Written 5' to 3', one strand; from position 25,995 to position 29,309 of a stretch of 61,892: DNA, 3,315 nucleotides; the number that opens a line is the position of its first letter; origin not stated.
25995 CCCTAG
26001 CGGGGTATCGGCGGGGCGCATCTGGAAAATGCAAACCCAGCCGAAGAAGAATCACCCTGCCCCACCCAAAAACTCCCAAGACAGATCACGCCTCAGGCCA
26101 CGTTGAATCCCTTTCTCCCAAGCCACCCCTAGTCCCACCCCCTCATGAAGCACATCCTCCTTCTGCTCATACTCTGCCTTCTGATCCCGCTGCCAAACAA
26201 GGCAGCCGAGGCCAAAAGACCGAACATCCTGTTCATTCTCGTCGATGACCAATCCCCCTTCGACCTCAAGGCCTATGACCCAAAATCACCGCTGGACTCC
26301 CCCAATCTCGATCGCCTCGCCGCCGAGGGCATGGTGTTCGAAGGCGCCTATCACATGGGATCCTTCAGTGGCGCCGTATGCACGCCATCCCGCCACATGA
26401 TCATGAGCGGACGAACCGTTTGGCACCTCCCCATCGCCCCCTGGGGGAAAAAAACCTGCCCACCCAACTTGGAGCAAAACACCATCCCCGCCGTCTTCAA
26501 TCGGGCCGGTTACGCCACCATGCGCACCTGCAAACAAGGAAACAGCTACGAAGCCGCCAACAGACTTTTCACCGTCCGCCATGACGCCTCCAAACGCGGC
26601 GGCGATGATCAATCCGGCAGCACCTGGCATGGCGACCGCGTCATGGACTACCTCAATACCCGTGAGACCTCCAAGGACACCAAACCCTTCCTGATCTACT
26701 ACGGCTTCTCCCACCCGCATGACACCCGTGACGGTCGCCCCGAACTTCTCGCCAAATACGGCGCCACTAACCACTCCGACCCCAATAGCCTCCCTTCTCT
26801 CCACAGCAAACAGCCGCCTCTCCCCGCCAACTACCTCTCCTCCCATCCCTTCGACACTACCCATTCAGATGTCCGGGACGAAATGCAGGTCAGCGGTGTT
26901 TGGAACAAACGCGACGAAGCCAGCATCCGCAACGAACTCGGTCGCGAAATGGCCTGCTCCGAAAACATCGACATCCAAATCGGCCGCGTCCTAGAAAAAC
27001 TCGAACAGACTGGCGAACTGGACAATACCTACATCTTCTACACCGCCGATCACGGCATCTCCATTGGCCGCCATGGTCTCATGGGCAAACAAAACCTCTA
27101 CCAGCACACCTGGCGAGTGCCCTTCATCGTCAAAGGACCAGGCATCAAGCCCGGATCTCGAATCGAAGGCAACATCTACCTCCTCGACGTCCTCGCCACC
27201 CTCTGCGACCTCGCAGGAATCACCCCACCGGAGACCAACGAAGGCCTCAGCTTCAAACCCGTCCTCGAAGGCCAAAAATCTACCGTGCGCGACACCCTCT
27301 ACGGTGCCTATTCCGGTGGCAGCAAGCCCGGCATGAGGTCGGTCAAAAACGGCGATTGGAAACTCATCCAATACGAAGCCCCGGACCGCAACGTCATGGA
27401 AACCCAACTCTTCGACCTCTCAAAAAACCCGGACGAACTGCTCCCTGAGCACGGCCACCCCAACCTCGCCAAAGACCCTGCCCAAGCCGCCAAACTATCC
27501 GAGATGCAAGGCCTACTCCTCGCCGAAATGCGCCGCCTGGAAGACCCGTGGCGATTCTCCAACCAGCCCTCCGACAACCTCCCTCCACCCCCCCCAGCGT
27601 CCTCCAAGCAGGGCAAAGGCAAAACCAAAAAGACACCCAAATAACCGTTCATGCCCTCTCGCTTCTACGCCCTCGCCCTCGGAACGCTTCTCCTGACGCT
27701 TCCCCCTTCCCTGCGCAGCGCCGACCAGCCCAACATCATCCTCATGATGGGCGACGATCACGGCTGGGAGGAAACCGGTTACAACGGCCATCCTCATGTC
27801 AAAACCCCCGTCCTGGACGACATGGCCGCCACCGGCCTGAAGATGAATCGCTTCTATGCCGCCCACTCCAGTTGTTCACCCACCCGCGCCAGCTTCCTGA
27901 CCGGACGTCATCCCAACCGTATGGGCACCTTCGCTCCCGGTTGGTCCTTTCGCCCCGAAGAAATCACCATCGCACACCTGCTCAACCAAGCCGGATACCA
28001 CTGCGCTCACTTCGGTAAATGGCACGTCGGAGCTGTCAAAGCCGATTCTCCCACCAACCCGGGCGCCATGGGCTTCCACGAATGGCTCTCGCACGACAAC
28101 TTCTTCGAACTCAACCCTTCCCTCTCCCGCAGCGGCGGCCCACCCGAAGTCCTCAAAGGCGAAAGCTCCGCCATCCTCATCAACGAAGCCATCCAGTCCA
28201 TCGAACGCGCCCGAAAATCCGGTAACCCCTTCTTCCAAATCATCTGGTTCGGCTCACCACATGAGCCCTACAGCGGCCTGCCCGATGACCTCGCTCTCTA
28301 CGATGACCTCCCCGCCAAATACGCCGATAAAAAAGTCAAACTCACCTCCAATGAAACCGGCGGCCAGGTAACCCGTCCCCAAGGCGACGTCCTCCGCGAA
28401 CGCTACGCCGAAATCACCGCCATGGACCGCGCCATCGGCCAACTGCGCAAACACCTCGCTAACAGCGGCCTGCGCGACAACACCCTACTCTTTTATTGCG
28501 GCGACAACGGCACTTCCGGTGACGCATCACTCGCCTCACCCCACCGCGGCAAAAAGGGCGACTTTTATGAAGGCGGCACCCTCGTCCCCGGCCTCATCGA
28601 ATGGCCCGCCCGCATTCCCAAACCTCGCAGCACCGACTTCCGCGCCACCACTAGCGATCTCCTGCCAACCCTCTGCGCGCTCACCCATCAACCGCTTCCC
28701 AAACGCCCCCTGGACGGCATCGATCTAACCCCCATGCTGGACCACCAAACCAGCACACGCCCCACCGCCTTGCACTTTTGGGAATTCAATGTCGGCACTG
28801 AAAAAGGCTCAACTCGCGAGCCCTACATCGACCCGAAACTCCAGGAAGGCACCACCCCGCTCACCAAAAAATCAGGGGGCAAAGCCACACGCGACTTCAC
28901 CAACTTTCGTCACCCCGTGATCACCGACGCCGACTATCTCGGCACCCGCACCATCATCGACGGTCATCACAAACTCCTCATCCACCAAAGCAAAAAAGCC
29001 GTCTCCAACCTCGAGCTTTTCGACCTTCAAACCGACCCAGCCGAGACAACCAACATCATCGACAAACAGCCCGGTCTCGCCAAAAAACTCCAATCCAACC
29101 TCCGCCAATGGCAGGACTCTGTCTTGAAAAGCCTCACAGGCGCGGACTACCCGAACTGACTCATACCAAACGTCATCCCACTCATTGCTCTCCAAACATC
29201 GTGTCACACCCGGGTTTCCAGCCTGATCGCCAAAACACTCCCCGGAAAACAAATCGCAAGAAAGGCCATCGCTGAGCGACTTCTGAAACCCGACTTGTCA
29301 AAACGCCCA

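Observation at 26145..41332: Sulfatase / giant dehydrogenase / DUF1080 island: candidate periplasmic oxidative glycan-cleavage system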

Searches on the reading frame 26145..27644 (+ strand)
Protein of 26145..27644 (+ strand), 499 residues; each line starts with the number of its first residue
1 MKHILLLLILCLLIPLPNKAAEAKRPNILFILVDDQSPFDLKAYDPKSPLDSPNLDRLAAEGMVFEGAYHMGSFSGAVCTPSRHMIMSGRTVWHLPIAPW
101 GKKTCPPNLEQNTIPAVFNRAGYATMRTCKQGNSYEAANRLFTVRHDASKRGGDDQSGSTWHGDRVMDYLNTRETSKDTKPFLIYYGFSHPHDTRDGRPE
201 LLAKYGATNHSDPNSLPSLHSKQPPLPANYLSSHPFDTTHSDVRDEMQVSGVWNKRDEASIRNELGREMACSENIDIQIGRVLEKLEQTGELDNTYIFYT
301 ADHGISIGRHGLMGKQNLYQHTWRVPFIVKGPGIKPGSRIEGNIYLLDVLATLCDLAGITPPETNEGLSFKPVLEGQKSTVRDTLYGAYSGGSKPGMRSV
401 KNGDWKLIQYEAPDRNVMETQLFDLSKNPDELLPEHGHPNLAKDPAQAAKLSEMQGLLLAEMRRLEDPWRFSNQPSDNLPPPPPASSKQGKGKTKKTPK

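Call 6: search_protein_families(library=pfam, proteins=[window:26145-27644:+], max_evalue=0.01)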
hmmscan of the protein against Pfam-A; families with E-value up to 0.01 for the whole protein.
window:26145-27644:+ (499 aa): 3 families
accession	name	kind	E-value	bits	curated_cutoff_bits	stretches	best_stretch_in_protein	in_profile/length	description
PF00884.28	Sulfatase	-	1e-38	133.8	25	1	26-359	1-301/301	Sulfatase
PF16347.10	SGSH_C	-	3.2e-16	60.3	29.3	1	308-439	1-135/154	N-sulphoglucosamine sulphohydrolase, C-terminal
PF01676.23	Metalloenzyme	-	1.8e-05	24.8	24.3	1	256-359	157-250/252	Metalloenzyme superfamily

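Call 7: search_protein_families(library=ncbifam, proteins=[window:26145-27644:+], max_evalue=0.01)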
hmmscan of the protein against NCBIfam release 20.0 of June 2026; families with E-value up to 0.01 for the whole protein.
window:26145-27644:+ (499 aa): 7 families
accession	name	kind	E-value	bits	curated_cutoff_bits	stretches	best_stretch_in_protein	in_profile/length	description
NF010322.0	PRK13759.1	equivalog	9.2e-46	156.3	481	2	159-469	182-464/486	arylsulfatase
TIGR03417.1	chol_sulfatase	equivalog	1.3e-41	143.1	433.45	2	174-455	177-433/500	choline-sulfatase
NF045661.1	HdlasePehA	equivalog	2e-30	105.9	900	2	155-454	179-477/506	phosphoric/sulfuric ester hydrolase PehA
NF052527.1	Mn_arylsulf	exception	4.7e-24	85.1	850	2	269-432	268-428/479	manganese-dependent arylsulfatase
NF038282.1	LapC_YejM_PbgA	exception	2.9e-07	29.2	825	1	265-354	411-497/584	LPS biosynthesis-modulating metalloenzyme YejM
NF033862.2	polymyxin_MCR10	exception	0.0089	14.7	1250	0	275-317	423-465/539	MCR-10 family phosphoethanolamine--lipid A transferase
NF038075.1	fam_STM4013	hypoth_equivalog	0.009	15.5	250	0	269-327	201-256/261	STM4013/SEN3800 family hydrolase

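Call 42: search_solved_structures(query=window:26145-27641:+, max_evalue=1e-20)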
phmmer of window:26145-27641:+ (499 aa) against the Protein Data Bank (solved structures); distinct sequences matched with E-value up to 1e-20: 22.
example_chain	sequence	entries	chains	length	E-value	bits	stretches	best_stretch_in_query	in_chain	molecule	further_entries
5g2v_A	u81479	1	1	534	1.6e-33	119.5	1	274-451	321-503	N-ACETYLGLUCOSAMINE-6-SULFATASE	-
6hr5_A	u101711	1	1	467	1.3e-30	109.9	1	19-443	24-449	Alpha-L-rhamnosidase/sulfatase (GH78)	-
7p24_AAA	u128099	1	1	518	5.9e-29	104.4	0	269-472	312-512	Mucin-desulfating sulfatase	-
9s03_A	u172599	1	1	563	1.4e-27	99.9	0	269-432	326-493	Putative sulfatase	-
6fny_A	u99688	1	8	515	1.4e-25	93.2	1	174-446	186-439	Choline-sulfatase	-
7ebp_A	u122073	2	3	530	2.5e-25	92.4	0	269-432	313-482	Sulfatase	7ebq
7lha_A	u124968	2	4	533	6.1e-25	91.2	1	13-389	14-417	Exo-L-galactose-6-sulfatase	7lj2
7pth_A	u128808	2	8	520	3.2e-24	88.8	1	174-446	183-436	Choline sulfatase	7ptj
6g5z_A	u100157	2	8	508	5.1e-24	88.1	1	174-446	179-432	Choline-sulfatase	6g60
9s8y_A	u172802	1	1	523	1.3e-23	86.8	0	269-432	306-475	Sulfatase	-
7oz8_AAA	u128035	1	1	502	2.6e-23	85.8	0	274-432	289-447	Choline-sulfatase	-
7snj_A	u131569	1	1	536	5.6e-23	84.7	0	262-389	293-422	Arylsulfatase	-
7sno_A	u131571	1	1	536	1.7e-22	83.1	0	266-389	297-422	Arylsulfatase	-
2vqr_A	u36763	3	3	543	1.7e-22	83.1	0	154-389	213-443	PUTATIVE SULFATASE | Multifunctional alkaline phosphatase superfamily protein pRL90232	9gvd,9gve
2qzu_A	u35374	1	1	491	3.2e-22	82.2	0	261-432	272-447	Putative sulfatase yidJ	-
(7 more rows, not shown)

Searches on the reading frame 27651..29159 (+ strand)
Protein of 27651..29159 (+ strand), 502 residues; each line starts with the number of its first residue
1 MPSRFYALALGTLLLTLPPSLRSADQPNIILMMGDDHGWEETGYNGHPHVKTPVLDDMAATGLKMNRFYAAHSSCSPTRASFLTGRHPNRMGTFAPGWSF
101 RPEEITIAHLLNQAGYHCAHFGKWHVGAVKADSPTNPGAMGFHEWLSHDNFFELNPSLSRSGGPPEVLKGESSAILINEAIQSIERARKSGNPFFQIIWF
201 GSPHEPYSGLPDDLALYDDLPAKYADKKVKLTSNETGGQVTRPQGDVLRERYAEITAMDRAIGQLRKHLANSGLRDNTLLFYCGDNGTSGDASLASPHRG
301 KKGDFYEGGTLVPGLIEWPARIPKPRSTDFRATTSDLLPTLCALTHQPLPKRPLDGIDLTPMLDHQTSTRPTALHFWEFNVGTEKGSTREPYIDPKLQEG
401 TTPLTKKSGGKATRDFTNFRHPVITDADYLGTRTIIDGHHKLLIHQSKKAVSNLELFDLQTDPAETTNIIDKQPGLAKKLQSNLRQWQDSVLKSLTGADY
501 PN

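Call 6: search_protein_families(library=pfam, proteins=[window:27651-29159:+], max_evalue=0.01)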
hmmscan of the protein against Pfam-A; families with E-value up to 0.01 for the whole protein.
window:27651-29159:+ (502 aa): 3 families
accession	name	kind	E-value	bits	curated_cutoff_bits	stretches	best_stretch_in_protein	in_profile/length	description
PF00884.28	Sulfatase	-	8.3e-50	170.2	25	1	27-345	1-299/301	Sulfatase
PF16347.10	SGSH_C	-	1.7e-07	32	29.3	1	435-486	99-150/154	N-sulphoglucosamine sulphohydrolase, C-terminal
PF01663.27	Phosphodiest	-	0.0017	18.4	23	0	251-288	184-221/342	Type I phosphodiesterase / nucleotide pyrophosphatase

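Call 7: search_protein_families(library=ncbifam, proteins=[window:27651-29159:+], max_evalue=0.01)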
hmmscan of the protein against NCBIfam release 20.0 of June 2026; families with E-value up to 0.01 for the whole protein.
window:27651-29159:+ (502 aa): 4 families
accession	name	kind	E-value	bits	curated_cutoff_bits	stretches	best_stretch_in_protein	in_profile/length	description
NF010322.0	PRK13759.1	equivalog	4e-44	150.9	481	3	24-151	4-125/486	arylsulfatase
TIGR03417.1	chol_sulfatase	equivalog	1.1e-30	107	433.45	2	26-126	2-103/500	choline-sulfatase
NF052527.1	Mn_arylsulf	exception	7.2e-16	58.2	850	1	26-153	1-123/479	manganese-dependent arylsulfatase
NF045661.1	HdlasePehA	equivalog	4.9e-14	51.8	900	2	26-122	2-98/506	phosphoric/sulfuric ester hydrolase PehA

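Call 43: search_solved_structures(query=window:27651-29156:+, max_evalue=1e-20)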
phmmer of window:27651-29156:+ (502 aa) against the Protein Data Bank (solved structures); distinct sequences matched with E-value up to 1e-20: 38.
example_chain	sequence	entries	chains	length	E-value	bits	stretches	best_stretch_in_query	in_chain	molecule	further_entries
6prm_A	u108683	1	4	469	6.4e-41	144.1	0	18-224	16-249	exo-4S-kappa carrageenan S1 sulfatase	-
6psm_A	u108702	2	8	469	2e-39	139.1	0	18-224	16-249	exo-4S-kappa carrageenan S1 sulfatase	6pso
7stt_A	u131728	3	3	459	5.7e-39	137.6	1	24-380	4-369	N-acetylgalactosamine-6-sulfatase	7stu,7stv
6bia_A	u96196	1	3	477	1.9e-38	135.9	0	21-146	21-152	Sulfatase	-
9hh3_A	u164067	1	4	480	5.4e-38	134.4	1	25-360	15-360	Sulfatase, family S1-19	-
3ed4_A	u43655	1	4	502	1.4e-37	133.1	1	18-374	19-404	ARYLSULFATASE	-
1e33_P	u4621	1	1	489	5.4e-37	131.1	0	27-156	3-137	Arylsulfatase A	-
1e2s_P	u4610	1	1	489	1e-36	130.2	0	27-156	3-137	Arylsulfatase A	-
1e1z_P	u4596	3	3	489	1.4e-36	129.7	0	27-156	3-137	Arylsulfatase A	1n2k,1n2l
9hh2_A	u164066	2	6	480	1.6e-36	129.6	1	25-360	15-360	Sulfatase, family S1-19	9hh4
1e3c_P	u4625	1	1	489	1.7e-36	129.5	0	27-156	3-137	Arylsulfatase A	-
1auk_A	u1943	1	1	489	3.2e-36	128.6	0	27-156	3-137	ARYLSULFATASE A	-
6b0k_A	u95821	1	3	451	3.5e-36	128.4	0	26-223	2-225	Iota-carrageenan sulfatase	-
6b0j_A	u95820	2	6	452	3.5e-36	128.4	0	26-223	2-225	Iota-carrageenan sulfatase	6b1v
6ust_A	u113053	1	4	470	1.6e-35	126.3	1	24-379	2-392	N-acetylgalactosamine 6-sulfate sulfatase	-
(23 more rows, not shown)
